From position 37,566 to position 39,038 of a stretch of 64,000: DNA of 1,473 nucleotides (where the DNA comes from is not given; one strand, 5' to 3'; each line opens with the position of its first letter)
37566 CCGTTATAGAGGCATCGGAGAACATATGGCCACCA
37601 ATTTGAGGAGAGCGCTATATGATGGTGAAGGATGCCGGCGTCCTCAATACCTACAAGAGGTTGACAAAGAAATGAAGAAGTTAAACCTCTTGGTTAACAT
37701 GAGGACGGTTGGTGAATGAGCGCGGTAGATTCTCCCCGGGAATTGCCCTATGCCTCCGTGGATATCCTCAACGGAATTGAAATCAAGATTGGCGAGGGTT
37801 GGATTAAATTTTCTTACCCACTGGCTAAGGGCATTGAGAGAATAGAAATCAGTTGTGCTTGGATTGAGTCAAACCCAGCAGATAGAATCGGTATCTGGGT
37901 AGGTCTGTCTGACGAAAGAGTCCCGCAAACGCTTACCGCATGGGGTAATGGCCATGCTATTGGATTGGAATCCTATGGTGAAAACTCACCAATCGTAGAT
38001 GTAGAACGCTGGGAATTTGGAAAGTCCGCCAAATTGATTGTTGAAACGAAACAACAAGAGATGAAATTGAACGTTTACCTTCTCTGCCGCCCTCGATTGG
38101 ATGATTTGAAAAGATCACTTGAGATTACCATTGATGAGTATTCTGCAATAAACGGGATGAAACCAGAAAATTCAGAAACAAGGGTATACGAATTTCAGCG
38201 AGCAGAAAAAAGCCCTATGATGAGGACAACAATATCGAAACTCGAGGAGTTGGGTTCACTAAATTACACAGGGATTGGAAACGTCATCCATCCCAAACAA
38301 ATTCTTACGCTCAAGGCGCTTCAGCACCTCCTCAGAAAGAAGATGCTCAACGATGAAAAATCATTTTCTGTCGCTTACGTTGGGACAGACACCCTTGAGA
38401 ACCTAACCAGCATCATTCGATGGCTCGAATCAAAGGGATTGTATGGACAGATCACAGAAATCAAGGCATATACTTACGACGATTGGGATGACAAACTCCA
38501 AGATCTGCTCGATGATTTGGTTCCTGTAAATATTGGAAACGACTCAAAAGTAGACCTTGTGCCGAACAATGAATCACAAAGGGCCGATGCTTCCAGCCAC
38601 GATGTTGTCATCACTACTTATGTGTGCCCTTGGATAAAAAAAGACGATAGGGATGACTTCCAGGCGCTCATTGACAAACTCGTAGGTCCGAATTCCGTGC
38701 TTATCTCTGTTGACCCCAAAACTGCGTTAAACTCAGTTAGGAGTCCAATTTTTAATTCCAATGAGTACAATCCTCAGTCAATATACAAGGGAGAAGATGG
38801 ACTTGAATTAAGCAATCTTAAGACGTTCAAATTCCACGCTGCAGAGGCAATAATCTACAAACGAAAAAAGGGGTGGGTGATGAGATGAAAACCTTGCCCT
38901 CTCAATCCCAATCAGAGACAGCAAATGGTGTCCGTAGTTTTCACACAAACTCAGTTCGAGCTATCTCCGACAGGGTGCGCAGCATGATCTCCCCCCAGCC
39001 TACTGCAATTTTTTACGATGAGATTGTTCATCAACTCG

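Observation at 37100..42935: Low-GC ~5.8 kb accessory island wedged between msrA and a photolyase gene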

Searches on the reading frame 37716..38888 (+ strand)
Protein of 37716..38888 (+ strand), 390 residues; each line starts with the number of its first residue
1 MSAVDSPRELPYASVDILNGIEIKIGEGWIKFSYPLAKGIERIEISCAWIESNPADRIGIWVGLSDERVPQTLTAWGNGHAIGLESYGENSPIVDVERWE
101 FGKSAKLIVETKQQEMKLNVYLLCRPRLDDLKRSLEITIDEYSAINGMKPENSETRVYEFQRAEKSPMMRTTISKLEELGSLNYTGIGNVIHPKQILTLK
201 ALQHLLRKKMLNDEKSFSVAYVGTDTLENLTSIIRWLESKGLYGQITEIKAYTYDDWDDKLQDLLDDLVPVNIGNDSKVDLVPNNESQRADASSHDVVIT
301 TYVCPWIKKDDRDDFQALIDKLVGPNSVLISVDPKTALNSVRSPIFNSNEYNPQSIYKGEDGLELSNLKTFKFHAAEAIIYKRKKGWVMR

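Call 5: search_protein_families(library=pfam, proteins=[window:37716-38888:+], max_evalue=0.1)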
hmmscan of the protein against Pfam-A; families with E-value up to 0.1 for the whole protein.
window:37716-38888:+ (390 aa): 0 families

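Call 6: search_protein_families(library=padloc, proteins=[window:37716-38888:+], max_evalue=0.1)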
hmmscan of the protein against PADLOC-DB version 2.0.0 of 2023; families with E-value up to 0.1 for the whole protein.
window:37716-38888:+ (390 aa): 0 families

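Call 7: search_protein_families(library=ncbifam, proteins=[window:37716-38888:+], max_evalue=0.1)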
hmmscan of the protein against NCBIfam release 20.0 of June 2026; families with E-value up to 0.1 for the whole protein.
window:37716-38888:+ (390 aa): 0 families

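Call 21: find_encoding_contigs(protein=window:37716-38888:+, flank=10000, max_places=10)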
Protein window:37716-38888:+ (390 aa): no gene with exactly this product is on record in the collection.

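Call 28: find_related_loci(query=window:37716-38888:+, collection=metagenome_contigs, flank=10000)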
Query window:37716-38888:+ (390 aa) in metagenome_contigs; peptide patterns used: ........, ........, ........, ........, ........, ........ (x = any residue, [..] = any of these).
67 stretches matched a pattern, but none encodes a relative of the query by tblastn (E <= 1e-3).

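Call 32: search_solved_structures(query=window:37716-38885:+, max_evalue=10)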
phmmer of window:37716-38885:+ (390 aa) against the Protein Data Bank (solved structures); distinct sequences matched with E-value up to 10: 1.
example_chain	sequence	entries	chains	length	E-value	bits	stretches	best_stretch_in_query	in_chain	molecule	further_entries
6tf9_TP1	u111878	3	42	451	1.3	11.1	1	316-367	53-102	Tubulin gamma-1 chain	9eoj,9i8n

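Call 34: find_homologous_proteins(query=window:37716-38885:+, max_evalue=0.01)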
Query window:37716-38885:+ (390 aa): 7 proteins with E <= 0.01 among 3650 candidates.
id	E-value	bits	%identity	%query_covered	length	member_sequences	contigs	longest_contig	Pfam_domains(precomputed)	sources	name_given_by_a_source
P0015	1.2e-260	882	100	100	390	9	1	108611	-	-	-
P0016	6.3e-123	429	50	96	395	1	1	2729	-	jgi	jgi:hypothetical protein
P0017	3.3e-116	406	48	96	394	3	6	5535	-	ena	-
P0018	6.8e-99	350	42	99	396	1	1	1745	-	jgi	-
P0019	4.3e-61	225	35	96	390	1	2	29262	-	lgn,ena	-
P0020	1.6e-59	220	35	97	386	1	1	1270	-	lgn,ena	-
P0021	6.6e-57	211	31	93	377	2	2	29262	-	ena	-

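Call 36: find_encoding_contigs(protein=P0019, flank=10000, max_places=4)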
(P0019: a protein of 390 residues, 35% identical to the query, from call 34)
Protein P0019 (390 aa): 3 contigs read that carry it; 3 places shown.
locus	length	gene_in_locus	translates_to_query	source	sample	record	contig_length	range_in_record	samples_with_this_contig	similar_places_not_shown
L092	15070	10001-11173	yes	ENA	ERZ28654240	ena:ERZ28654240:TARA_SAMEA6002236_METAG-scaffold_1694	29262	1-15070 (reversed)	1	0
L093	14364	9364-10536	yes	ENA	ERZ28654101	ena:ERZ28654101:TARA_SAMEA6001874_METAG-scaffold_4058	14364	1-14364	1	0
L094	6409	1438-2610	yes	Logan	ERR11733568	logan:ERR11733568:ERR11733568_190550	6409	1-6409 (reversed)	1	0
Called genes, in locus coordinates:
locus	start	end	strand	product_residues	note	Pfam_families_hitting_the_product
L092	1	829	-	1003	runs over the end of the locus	PF00176:SNF2-rel_dom (faint), PF04851:ResIII (faint), PF00271:Helicase_C (weak)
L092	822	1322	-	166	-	PF07894:SACK1 (faint), PF13091:PLDc_2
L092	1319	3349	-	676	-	-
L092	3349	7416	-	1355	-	PF00271:Helicase_C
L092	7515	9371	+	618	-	PF03235:GmrSD_N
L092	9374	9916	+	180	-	-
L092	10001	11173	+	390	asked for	-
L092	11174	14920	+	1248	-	-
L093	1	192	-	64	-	?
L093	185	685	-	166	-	PF07894:SACK1 (faint), PF13091:PLDc_2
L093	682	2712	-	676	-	-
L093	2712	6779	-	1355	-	PF00271:Helicase_C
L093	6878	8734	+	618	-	PF03235:GmrSD_N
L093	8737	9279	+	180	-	-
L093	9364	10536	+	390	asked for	-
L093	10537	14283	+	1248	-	-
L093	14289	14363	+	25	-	?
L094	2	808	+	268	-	?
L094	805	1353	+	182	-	-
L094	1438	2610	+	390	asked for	-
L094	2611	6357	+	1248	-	-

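Call 37: find_encoding_contigs(protein=P0017, flank=10000, max_places=6)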
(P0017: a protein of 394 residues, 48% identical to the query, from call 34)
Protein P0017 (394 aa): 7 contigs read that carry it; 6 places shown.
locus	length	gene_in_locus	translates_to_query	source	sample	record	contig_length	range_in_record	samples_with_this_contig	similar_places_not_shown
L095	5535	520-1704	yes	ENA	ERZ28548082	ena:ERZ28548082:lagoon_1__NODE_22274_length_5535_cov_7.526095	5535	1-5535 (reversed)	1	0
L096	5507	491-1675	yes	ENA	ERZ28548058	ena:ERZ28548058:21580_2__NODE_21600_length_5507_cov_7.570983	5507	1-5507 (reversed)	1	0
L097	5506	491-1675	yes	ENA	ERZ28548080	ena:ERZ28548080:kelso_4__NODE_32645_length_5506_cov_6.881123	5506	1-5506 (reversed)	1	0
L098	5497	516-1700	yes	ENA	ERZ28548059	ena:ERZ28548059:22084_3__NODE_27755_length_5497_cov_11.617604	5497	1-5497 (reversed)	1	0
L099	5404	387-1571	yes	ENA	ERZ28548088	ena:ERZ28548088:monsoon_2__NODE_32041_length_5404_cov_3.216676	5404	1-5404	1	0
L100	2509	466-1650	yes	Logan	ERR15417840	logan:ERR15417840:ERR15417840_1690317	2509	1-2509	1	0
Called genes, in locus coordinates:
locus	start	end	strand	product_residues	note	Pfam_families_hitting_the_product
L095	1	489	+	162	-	?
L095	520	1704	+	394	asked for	-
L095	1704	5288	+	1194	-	-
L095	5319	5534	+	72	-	?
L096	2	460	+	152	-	?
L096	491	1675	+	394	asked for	-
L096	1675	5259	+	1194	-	-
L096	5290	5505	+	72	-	?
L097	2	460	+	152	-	?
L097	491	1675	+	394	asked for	-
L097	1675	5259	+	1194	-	-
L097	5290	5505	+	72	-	?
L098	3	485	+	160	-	?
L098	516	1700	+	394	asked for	-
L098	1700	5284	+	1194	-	-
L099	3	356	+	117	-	?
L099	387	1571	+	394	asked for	-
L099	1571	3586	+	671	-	-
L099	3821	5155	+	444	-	-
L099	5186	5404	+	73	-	?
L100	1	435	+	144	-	?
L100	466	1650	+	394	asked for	-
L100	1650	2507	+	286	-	?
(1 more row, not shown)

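Call 42: search_protein_families(library=padloc, proteins=[L092:3349-7416:-, L092:1319-3349:-, L092:822-1322:-, L092:7515-9371:+, L092:9374-9916:+, L092:10001-11173:+, L092:11174-14920:+, L095:1704-5288:+], max_evalue=0.01)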
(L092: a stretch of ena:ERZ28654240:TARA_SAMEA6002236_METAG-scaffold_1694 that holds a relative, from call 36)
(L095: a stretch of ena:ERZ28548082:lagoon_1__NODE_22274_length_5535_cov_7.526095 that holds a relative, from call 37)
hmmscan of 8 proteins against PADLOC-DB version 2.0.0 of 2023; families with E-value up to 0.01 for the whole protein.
L092:3349-7416:- (1355 aa): 25 families
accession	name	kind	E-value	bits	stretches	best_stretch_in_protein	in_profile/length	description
PDLC02571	DrmA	-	0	1036.2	1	1-1348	2-1279/1282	DrmA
PDLC02575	DrmA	-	9.5e-165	547.7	2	808-1202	313-710/837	DrmA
PDLC02567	DrmA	-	1.4e-104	348.6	2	808-1207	1197-1611/1750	DrmA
PDLC02577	DrmA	-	5.2e-84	280.7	2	810-1256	152-609/697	DrmA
PDLC02568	DrmA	-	6.8e-71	237.7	1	806-1214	80-484/611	DrmA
PDLC02576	DrmA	-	1.8e-43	146.5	3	1088-1192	985-1087/1235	DrmA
PDLC02574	DrmA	-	2e-29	100.5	1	1102-1201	34-133/269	DrmA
PDLC02573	DrmA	-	5.5e-11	39.2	1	882-1179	591-870/1018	DrmA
PDLC02569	DrmA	-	1e-09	34.8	2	1105-1170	830-895/1095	DrmA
PDLC02570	DrmA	-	3.2e-06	23.8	1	1104-1170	581-647/851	DrmA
PDLC02872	DpdF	-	3.8e-06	23.7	1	1092-1165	440-510/859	DpdF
PDLC02503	BrxHI|BrxHII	-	2.9e-05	20.6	1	1103-1197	296-389/698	BrxHI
PDLC02857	DpdF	-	0.00018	17.7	1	1080-1148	461-528/911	DpdF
PDLC02867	DpdF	-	0.00077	15.8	1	1098-1165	418-483/855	DpdF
PDLC00035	DruE3|DruE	-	0.0012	14.6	1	1110-1166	1066-1122/1460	SNF2 family N-terminal domain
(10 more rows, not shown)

L092:1319-3349:- (676 aa): 4 families
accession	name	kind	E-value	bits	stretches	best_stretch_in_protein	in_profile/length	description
PDLC02583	DrmB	-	3.5e-122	407.5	1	3-672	4-603/606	DrmB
PDLC02584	DrmB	-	2.6e-30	103.7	1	454-672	226-432/445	DrmB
PDLC02579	DrmB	-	8.2e-23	78.8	1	436-670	77-301/314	DrmB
PDLC02582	DrmB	-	2.8e-05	20.9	1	548-670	523-632/649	DrmB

L092:822-1322:- (166 aa): 31 families (the best 25 are shown)
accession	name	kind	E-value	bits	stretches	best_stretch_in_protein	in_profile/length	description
PDLC02614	DrmC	-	1.8e-25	87.5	1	22-157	17-148/153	DrmC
PDLC02616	DrmC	-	2.5e-21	74.3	1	7-159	63-215/224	DrmC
PDLC02611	DrmC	-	1.4e-16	59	1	31-154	1-124/138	DrmC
PDLC02592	DrmC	-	2.5e-16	58.1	1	23-148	90-214/234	DrmC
PDLC02607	DrmC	-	5.9e-16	56.6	1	20-157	104-252/265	DrmC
PDLC02585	DrmC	-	6e-16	56.8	1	22-148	101-233/253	DrmC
PDLC02609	DrmC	-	6.8e-16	57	1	7-158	80-231/241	DrmC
PDLC02597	DrmC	-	1.2e-15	56.1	1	28-157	98-233/242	DrmC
PDLC02595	DrmC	-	1.7e-15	55.5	1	20-155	110-255/269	DrmC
PDLC02594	DrmC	-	3.6e-15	54.1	1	21-147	89-216/240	DrmC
PDLC02588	DrmC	-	2.4e-14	51.6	1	21-150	99-234/256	DrmC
PDLC02606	DrmC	-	3.5e-14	51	1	20-157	28-171/182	DrmC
PDLC02587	DrmC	-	8.6e-14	49.2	2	109-150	205-246/267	DrmC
PDLC02591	DrmC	-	5e-13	46.8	1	20-147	106-238/260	DrmC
PDLC02602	DrmC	-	3.8e-11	40.6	1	19-148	99-237/381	DrmC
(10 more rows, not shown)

L092:7515-9371:+ (618 aa): 15 families
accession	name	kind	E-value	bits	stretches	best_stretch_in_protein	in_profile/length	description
PDLC04155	HEC-06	-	4.7e-24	82.8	1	1-608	1-556/562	-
PDLC04157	HEC-06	-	1.2e-19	68.4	1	3-608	5-553/558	-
PDLC04154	HEC-06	-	3.9e-18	63.4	1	6-605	8-559/569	-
PDLC02700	Orf5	-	1.1e-17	62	1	11-605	2-550/555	Orf5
PDLC02695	Orf5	-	7.7e-14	49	1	6-513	4-504/601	Orf5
PDLC02687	Orf5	-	1.5e-13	48.4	1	25-551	19-505/543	Orf5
PDLC02686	Orf5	-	2.4e-13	47.4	1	24-261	21-239/566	Orf5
PDLC02786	SspE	-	3.1e-11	40.3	2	17-117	18-119/766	SspE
PDLC02792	SspE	-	1.5e-10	38.1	2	21-116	21-122/771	SspE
PDLC02690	Orf5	-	4e-09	33.9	1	26-111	12-86/531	Orf5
PDLC02790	SspE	-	1.7e-07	27.7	1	232-305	297-366/776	SspE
PDLC02689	Orf5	-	9.3e-07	25.7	1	55-119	38-101/558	Orf5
PDLC02699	Orf5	-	2.1e-06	24.8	1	52-108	20-70/530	Orf5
PDLC02694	Orf5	-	2.9e-06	24.2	1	25-257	19-241/574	Orf5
PDLC02688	Orf5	-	7.1e-06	22.9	1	67-360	45-321/554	Orf5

L092:9374-9916:+ (180 aa): 0 families

L092:10001-11173:+ (390 aa): 0 families

L092:11174-14920:+ (1248 aa): 0 families

L095:1704-5288:+ (1194 aa): 0 families

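Call 43: search_protein_families(library=pfam, proteins=[L092:11174-14920:+, L095:1704-5288:+, L092:9374-9916:+, L092:1319-3349:-, L095:1-489:+, L095:5319-5534:+], max_evalue=0.1)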
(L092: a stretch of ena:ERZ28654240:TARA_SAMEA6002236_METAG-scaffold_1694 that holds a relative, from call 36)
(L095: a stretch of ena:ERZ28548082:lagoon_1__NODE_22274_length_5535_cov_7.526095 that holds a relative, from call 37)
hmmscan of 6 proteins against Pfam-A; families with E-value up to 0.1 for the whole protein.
L092:11174-14920:+ (1248 aa): 2 families
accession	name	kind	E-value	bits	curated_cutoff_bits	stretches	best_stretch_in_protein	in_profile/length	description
PF25199.1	nSTAND_NTPase5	-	0.0061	16.8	34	1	407-428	43-64/145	Novel STAND NTPase 5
PF05729.18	NACHT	-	0.072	13.4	26.7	0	409-428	4-23/167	NACHT domain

L095:1704-5288:+ (1194 aa): 2 families
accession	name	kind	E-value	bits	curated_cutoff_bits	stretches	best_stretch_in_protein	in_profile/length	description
PF25199.1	nSTAND_NTPase5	-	6.4e-05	23.3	34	1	371-409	26-64/145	Novel STAND NTPase 5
PF09848.15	SLFN-g3_helicase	-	0.042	13.6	24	1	388-417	3-31/354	Schlafen group 3, DNA/RNA helicase domain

L092:9374-9916:+ (180 aa): 1 family
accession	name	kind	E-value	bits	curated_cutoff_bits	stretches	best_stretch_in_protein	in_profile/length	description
PF01751.28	Toprim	-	0.061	13.9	23.1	0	75-118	20-68/96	Toprim domain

L092:1319-3349:- (676 aa): 1 family
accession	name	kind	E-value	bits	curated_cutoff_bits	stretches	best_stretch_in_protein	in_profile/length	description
PF09369.15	MZB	-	4e-05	24.6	24.2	1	554-650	1-79/80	MrfA Zn-binding domain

L095:1-489:+ (162 aa): 2 families
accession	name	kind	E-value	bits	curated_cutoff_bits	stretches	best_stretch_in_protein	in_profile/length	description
PF14815.12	NUDIX_4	-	0.00027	21.1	35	1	71-130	9-80/113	NUDIX domain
PF10576.14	EndIII_4Fe-2S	-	0.091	13.5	20.5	0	24-40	1-17/17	Iron-sulfur binding domain of endonuclease III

L095:5319-5534:+ (72 aa): 1 family
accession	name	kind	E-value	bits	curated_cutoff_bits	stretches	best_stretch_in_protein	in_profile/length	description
PF06831.19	H2TH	-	0.075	13.5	34.7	1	14-55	29-70/93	Formamidopyrimidine-DNA glycosylase H2TH domain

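Call 55: find_encoding_contigs(protein=P0021, flank=10000, max_places=4)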
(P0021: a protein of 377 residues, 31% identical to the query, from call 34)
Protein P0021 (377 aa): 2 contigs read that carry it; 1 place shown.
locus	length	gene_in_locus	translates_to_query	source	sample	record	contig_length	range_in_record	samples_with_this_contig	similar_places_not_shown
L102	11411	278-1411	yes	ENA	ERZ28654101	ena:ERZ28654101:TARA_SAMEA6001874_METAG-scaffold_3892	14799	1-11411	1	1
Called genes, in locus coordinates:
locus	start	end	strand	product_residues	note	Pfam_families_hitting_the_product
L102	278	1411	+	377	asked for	-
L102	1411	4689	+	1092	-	-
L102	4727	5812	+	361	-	PF13847:Methyltransf_31 (faint), PF01555:N6_N4_Mtase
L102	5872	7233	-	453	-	PF00145:DNA_methylase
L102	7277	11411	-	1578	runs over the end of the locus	-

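Call 56: find_encoding_contigs(protein=P0016, flank=10000, max_places=3)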
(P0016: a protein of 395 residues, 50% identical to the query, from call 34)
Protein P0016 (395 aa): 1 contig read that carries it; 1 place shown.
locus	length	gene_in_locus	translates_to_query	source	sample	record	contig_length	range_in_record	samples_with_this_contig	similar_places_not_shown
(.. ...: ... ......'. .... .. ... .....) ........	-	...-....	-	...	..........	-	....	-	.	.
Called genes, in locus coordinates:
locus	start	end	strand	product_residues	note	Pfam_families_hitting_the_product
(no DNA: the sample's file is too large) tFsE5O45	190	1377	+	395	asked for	-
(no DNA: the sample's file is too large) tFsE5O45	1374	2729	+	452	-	?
